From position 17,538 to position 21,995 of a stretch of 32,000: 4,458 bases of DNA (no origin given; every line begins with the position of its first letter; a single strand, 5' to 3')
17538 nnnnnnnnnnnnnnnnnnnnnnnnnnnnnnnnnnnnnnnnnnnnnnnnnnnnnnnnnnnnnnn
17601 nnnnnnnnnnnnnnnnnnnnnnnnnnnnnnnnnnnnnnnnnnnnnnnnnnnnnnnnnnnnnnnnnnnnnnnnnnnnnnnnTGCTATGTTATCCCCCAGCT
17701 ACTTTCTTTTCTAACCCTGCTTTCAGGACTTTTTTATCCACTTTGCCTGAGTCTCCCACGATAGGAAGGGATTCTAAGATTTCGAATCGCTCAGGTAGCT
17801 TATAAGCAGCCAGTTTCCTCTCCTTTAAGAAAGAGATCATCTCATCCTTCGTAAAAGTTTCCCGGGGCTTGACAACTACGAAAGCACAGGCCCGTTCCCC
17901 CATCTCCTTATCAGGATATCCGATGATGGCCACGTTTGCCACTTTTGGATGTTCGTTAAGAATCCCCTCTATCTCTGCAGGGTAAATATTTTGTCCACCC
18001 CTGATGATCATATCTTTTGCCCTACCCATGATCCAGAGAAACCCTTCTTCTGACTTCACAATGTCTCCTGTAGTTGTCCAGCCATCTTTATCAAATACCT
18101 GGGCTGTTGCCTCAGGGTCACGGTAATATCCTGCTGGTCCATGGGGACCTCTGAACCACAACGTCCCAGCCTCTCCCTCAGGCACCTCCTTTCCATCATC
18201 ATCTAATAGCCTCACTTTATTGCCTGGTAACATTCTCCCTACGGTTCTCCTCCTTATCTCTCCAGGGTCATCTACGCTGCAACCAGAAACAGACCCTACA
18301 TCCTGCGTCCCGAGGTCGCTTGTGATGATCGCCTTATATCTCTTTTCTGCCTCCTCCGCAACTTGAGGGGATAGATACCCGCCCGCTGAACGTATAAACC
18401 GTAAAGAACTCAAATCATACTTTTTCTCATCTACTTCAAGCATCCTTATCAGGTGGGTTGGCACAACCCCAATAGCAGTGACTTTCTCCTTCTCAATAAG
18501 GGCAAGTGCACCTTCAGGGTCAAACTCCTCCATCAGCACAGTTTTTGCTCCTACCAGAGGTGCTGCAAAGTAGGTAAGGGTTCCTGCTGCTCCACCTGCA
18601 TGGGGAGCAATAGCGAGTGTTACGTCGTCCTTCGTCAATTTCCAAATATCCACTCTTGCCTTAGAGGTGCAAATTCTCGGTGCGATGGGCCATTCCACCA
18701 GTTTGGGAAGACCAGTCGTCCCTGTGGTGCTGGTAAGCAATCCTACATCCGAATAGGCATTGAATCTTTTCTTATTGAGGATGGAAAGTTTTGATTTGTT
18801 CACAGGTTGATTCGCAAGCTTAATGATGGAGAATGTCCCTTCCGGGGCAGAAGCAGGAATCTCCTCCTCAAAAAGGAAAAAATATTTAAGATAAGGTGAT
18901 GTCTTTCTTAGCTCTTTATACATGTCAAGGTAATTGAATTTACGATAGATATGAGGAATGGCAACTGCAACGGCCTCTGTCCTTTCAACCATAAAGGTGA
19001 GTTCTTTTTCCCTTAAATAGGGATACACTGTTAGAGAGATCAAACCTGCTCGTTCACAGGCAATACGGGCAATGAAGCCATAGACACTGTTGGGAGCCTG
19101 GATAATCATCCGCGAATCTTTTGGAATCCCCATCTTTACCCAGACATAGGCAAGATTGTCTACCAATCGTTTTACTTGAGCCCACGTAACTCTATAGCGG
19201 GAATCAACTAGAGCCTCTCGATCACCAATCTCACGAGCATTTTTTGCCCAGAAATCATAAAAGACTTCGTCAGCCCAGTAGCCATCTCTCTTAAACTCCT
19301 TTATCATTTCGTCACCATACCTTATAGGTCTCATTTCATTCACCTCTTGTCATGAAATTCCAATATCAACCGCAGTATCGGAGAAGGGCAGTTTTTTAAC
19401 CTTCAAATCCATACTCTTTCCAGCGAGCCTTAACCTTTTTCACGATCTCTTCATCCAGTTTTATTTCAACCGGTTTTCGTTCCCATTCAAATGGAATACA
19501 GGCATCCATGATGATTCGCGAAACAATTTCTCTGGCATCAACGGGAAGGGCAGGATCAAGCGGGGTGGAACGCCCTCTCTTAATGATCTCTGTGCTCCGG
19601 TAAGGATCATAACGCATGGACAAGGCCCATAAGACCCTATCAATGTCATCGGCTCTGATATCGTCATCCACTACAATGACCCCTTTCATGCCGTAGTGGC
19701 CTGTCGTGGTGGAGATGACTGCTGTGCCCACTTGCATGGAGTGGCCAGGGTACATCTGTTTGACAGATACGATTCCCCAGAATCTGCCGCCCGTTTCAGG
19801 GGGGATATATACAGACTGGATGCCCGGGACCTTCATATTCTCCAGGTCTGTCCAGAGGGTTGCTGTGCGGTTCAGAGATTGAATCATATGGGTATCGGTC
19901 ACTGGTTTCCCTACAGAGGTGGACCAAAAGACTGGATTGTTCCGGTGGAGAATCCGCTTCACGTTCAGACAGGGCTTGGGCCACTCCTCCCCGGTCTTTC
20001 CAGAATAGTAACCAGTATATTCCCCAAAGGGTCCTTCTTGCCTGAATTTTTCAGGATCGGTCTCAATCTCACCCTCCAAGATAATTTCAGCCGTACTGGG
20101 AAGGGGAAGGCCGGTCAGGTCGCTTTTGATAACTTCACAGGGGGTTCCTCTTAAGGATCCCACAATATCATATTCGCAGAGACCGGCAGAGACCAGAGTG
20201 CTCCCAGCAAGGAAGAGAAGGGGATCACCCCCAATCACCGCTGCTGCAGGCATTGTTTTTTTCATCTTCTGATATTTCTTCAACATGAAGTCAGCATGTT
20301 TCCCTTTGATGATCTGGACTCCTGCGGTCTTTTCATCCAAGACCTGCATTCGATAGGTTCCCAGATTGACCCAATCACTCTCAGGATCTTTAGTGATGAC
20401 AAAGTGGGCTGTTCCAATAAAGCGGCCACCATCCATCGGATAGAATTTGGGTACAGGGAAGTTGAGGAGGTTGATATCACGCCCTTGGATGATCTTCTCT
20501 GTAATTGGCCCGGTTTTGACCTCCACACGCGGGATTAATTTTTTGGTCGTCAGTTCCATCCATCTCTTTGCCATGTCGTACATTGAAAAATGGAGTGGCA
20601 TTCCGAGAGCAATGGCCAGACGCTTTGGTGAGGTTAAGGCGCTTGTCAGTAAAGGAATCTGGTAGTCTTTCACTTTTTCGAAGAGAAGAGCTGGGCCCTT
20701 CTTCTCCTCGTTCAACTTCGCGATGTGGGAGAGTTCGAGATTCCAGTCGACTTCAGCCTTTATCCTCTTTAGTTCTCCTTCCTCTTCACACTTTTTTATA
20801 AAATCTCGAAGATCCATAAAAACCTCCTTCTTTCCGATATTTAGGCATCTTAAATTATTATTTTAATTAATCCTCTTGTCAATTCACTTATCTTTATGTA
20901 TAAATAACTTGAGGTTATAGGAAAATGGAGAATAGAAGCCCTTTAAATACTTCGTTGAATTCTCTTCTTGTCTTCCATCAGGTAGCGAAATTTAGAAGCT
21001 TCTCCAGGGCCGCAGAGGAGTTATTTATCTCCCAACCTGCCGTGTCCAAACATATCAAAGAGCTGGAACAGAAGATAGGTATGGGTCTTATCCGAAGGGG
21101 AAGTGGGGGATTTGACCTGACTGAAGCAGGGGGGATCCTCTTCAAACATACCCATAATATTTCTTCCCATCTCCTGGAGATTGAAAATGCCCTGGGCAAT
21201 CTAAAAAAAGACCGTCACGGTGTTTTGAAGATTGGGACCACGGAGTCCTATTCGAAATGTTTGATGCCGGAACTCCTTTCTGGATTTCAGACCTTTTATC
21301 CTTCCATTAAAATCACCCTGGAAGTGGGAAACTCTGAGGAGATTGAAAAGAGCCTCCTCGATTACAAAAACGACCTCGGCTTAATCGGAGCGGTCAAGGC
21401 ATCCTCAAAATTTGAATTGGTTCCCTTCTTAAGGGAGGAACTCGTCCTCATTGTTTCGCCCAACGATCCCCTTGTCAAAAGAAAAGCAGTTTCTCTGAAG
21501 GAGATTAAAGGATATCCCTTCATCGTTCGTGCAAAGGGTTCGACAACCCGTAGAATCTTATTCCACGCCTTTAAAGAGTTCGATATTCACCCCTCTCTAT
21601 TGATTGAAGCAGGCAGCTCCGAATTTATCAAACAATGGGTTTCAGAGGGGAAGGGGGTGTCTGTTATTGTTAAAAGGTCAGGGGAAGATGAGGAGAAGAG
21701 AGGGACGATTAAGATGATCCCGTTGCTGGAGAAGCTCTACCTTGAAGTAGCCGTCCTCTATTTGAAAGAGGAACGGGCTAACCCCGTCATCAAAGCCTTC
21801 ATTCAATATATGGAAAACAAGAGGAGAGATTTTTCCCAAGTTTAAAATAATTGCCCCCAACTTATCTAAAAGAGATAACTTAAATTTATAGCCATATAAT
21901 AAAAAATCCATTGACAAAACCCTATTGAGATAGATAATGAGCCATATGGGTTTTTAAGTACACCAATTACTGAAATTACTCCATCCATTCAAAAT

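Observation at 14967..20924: LysR-controlled UbiD / aryl-CoA ligase / UPF0261 / UbiX / LpdD operon: a prFMN (de)carboxylase system with an unexplained ATP-binding accessory protein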

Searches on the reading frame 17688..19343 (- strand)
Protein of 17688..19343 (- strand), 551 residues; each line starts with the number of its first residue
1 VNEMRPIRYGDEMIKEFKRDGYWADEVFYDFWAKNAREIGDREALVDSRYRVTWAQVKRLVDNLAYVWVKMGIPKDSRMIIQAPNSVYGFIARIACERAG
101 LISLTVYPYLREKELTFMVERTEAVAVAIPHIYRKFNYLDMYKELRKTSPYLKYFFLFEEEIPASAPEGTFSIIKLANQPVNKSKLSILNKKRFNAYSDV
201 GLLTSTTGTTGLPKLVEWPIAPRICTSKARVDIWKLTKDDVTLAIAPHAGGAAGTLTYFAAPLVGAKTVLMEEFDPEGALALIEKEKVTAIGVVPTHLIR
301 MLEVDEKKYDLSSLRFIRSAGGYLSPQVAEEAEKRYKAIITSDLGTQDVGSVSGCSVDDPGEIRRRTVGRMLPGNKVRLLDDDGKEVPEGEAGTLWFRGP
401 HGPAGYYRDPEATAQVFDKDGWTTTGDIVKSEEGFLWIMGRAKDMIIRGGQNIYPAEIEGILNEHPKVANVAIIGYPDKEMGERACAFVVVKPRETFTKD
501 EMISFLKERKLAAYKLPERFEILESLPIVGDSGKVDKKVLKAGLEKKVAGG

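Call 4: search_protein_families(library=pfam, proteins=[window:17688-19343:-], max_evalue=0.01)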
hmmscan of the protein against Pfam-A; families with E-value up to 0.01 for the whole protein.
window:17688-19343:- (551 aa): 2 families
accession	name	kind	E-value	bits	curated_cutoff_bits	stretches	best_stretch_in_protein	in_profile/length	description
PF00501.34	AMP-binding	-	1.4e-52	179.3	29.9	1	34-407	3-384/384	AMP-binding enzyme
PF13193.12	AMP-binding_C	-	8.7e-15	55.9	24.5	1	457-528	1-71/76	AMP-binding enzyme C-terminal domain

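Call 22: search_protein_families(library=ncbifam, proteins=[window:17688-19343:-], max_evalue=0.00001)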
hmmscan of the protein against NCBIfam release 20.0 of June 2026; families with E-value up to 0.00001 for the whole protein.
window:17688-19343:- (551 aa): 103 families (the best 25 are shown)
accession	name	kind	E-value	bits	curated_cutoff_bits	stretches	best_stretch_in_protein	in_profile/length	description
NF004837.0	PRK06187.1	subfamily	1.5e-92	310.6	476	1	28-546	10-524/531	long-chain-fatty-acid--CoA ligase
NF004758.0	PRK06087.1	equivalog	7.5e-92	308.5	736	1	9-547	7-538/548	medium-chain fatty-acid--CoA ligase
TIGR02275.1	DHB_AMP_lig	equivalog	2.9e-86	289.8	723.55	1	9-541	6-526/526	(2,3-dihydroxybenzoyl)adenylate synthase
TIGR03208.1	cyc_hxne_CoA_lg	equivalog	2.2e-83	280.8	792.3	1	20-540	16-536/538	cyclohexanecarboxylate-CoA ligase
NF009233.0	PRK12583.1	subfamily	3.1e-79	266.9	832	1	28-541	20-547/558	fatty acid CoA ligase family protein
NF005801.1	PRK07656.1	equivalog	5.6e-77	259.5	657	1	34-540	9-499/500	FadD3 family acyl-CoA ligase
NF008192.1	PRK10946.1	equivalog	7.6e-73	245.6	783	1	8-547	6-532/534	(2,3-dihydroxybenzoyl)adenylate synthase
NF005676.0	PRK07470.1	equivalog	4.3e-68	230.2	774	1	33-547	27-532/544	acyl-CoA synthetase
NF006182.0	PRK08316.1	subfamily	7.2e-64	216.1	663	1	28-546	13-519/523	fatty acyl-CoA synthetase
NF004511.1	PRK05852.1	equivalog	9.8e-64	215.8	650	1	34-541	7-501/505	FadD7 family fatty acid--CoA ligase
NF052580.1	Str24CoAsynCasG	equivalog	1.5e-63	215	750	1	265-538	267-544/548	steroid-24-oyl-CoA synthetase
NF009071.0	PRK12406.1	subfamily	5.2e-63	213.2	701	1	51-542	12-500/510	acyl-CoA synthetase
NF005702.0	PRK07514.1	subfamily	1.1e-62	212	558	1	46-543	24-499/506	malonyl-CoA synthase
NF052269.1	Staph_lig_FadD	equivalog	3.6e-59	200.4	650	1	181-547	134-496/499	long-chain-fatty-acid--CoA ligase FadD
NF004114.0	PRK05605.1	equivalog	8.4e-59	199.4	766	1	168-547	193-572/575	long-chain-fatty-acid--CoA ligase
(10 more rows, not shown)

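Call 54: search_solved_structures(query=window:17688-19343:-, max_evalue=1e-30)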
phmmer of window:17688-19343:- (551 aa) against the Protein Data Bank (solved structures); distinct sequences matched with E-value up to 1e-30: 69 (the best 60 are shown).
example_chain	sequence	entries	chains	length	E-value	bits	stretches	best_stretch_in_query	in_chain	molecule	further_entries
1md9_A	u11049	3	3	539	2.5e-75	257.4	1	9-550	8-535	2,3-dihydroxybenzoate-AMP ligase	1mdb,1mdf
5wm2_A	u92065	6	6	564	6.7e-72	246.1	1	12-541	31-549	Salicylate-AMP ligase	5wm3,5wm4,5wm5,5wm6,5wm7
6e8o_A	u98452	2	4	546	3.3e-71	243.8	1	14-546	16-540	2,3-dihydroxybenzoate-AMP ligase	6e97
5kei_A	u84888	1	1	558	1.2e-56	195.7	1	12-540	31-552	2,3-dihydroxybenzoate-AMP ligase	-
7tyb_A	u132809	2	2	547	7e-56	193.2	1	14-547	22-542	Pyochelin biosynthesis protein PchD | Pyochelin biosynthesis salicyl-AMP ligase PchD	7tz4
6iyk_A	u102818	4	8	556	2.2e-53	185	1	200-546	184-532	2,3-dihydroxybenzoate-AMP ligase component of enterobactin synthase multienzyme complex | Enterobactin synthase component E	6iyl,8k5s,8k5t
3rg2_A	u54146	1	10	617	9.2e-53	182.9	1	200-550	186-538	Enterobactin synthase component E (entE), 2,3-dihydro-2,3-dihydroxybenzoate synthetase, is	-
4iz6_A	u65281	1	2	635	1e-52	182.8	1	200-550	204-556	Enterobactin synthase component E, Isochorismatase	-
9my7_B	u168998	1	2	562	2e-51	178.5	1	200-544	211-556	(2,3-dihydroxybenzoyl)adenylate synthase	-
9my5_B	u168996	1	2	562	2.7e-51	178.1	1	200-544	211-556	(2,3-dihydroxybenzoyl)adenylate synthase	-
3o82_A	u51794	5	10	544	3e-51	177.9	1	200-544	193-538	Peptide arylation enzyme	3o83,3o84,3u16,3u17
9my6_B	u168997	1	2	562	3.8e-51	177.6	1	200-544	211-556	(2,3-dihydroxybenzoyl)adenylate synthase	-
6k4c_A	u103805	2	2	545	3.6e-48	167.7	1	8-547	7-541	Ancestral luciferase AncLamp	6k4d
8ivi_A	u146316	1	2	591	4.6e-48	167.4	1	203-543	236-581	Medium/long-chain-fatty-acid--CoA ligase FadD8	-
6sq8_A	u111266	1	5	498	5.7e-48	167.1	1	200-539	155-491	Fatty acid CoA ligase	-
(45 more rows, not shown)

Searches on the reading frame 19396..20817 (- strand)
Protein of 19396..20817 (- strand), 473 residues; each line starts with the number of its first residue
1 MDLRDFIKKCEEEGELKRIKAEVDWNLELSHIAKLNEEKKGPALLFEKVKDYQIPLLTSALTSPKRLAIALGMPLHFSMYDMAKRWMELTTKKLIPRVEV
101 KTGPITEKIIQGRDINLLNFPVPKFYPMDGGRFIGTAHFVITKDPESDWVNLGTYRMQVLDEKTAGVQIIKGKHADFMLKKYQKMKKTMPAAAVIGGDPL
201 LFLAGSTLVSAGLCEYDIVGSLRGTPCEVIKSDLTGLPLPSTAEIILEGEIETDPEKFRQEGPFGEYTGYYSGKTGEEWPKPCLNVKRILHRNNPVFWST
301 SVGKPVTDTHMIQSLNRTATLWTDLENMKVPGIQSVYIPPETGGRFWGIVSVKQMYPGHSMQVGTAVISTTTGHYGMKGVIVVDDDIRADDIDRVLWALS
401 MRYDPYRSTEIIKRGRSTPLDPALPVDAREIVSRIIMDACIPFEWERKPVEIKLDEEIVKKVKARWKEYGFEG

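Call 4: search_protein_families(library=pfam, proteins=[window:19396-20817:-], max_evalue=0.01)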
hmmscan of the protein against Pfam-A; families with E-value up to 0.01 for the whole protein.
window:19396-20817:- (473 aa): 3 families
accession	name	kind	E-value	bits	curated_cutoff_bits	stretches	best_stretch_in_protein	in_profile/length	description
PF01977.22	UbiD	-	9.1e-63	211.6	23.3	1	99-305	4-206/206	3-octaprenyl-4-hydroxybenzoate carboxy-lyase Rift-related domain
PF20696.2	UbiD_C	-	3.6e-31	108.3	24.2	1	310-439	1-127/127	3-octaprenyl-4-hydroxybenzoate carboxy-lyase C-terminal domain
PF20695.2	UbiD_N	-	3.4e-21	75.5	24.3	1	7-75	1-67/78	3-octaprenyl-4-hydroxybenzoate carboxy-lyase N-terminal domain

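Call 22: search_protein_families(library=ncbifam, proteins=[window:19396-20817:-], max_evalue=0.00001)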
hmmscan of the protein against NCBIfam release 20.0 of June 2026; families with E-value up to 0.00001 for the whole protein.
window:19396-20817:- (473 aa): 7 families
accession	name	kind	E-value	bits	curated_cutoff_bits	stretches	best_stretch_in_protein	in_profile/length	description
TIGR02724.1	phenyl_P_beta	equivalog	8.6e-196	650.8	468.95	1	1-471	1-471/472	phenylphosphate carboxylase subunit beta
TIGR00148.1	TIGR00148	subfamily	5.2e-105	351.6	244.85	1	3-440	1-436/438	UbiD family decarboxylase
NF041204.1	VdcC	exception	6.3e-86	288.6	650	1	2-454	3-450/467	non-oxidative hydroxyarylic acid decarboxylases subunit C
TIGR03701.1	mena_SCO4490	equivalog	5.9e-84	282.3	495.9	1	5-422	1-423/433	menaquinone biosynthesis decarboxylase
NF008175.0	PRK10922.1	equivalog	2.2e-68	231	788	2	95-469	120-488/497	4-hydroxy-3-polyprenylbenzoate decarboxylase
TIGR02723.1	phenyl_P_alpha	equivalog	1.2e-55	189.1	564.6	1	4-472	11-482/485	phenylphosphate carboxylase subunit alpha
NF041219.1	BagN_FevL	exception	5.9e-51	173.5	1000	1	2-411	19-440/502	bagremycin/ferroverdin biosynthesis UbiD family decarboxylase BagN/FevL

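Call 23: search_solved_structures(query=window:19396-20817:-, max_evalue=1e-10)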
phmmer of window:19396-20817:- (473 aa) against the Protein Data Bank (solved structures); distinct sequences matched with E-value up to 1e-10: 38.
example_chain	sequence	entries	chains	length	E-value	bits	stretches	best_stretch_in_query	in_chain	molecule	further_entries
7pda_A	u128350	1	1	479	1.3e-84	287.9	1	2-467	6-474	UbiD family decarboxylase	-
2idb_A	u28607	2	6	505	4.5e-60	206.9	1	2-469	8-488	3-octaprenyl-4-hydroxybenzoate carboxy-lyase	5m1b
5m1c_A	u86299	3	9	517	5e-60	206.8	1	2-469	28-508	3-octaprenyl-4-hydroxybenzoate carboxy-lyase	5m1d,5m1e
7ae4_A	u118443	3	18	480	7.5e-60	206.2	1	2-454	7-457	Phenolic acid decarboxylase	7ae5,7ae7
7abn_D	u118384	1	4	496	2.2e-51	178.3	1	1-471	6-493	UbiD-like decarboxylase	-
4ip2_A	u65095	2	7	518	2.6e-51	178.1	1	1-471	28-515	Aromatic Acid Decarboxylase | PA0254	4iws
7abo_C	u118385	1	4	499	4.2e-51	177.4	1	1-471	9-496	UbiD-like decarboxylase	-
6h6x_B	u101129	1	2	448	4.8e-48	167.3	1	3-444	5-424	3-polyprenyl-4-hydroxybenzoate decarboxylase and related decarboxylases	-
6h6v_A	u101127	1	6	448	9.9e-47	162.9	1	3-444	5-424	3-polyprenyl-4-hydroxybenzoate decarboxylase and related decarboxylases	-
9gqr_A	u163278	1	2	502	4.8e-40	140.9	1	3-471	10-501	decarboxylase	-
6da6_A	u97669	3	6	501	9.9e-40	139.9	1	2-431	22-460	UbiD-like decarboxylase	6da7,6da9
7nf0_A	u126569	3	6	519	7.4e-38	133.7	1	2-409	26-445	Ferulic acid decarboxylase 1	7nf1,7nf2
7ney_A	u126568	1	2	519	6e-37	130.7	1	2-471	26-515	Ferulic acid decarboxylase 1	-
6r2z_A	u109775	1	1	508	8.6e-36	126.9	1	3-472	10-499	Ferulic acid decarboxylase 1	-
6tie_AAA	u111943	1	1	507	9.9e-36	126.7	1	3-472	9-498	Ferulic acid decarboxylase 1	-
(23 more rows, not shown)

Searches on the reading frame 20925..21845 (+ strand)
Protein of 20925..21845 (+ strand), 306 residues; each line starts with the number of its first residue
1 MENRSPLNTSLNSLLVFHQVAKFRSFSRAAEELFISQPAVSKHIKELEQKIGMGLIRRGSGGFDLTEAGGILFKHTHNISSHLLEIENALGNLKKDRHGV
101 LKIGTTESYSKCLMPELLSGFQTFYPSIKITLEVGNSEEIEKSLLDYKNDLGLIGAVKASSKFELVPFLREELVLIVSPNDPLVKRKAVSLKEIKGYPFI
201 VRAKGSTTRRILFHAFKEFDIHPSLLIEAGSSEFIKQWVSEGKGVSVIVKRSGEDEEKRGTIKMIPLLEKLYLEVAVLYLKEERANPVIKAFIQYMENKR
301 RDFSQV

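Call 4: search_protein_families(library=pfam, proteins=[window:20925-21845:+], max_evalue=0.01)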
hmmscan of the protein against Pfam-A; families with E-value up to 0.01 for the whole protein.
window:20925-21845:+ (306 aa): 5 families
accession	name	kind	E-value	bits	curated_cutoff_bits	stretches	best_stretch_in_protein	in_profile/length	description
PF03466.25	LysR_substrate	-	4.8e-43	147.4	28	1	96-297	3-205/209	LysR substrate binding domain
PF00126.33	HTH_1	-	7.6e-20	71.1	26.6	1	11-69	1-59/60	Bacterial regulatory helix-turn-helix protein, lysR family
PF12849.12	PBP_like_2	-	0.0013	19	27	1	99-238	8-174/267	PBP superfamily domain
PF13412.12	HTH_24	-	0.0053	16.7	21.9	0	30-50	24-44/48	Winged helix-turn-helix DNA-binding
PF05043.19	Mga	-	0.0087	17.1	21.1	0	21-51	28-58/87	Mga helix-turn-helix domain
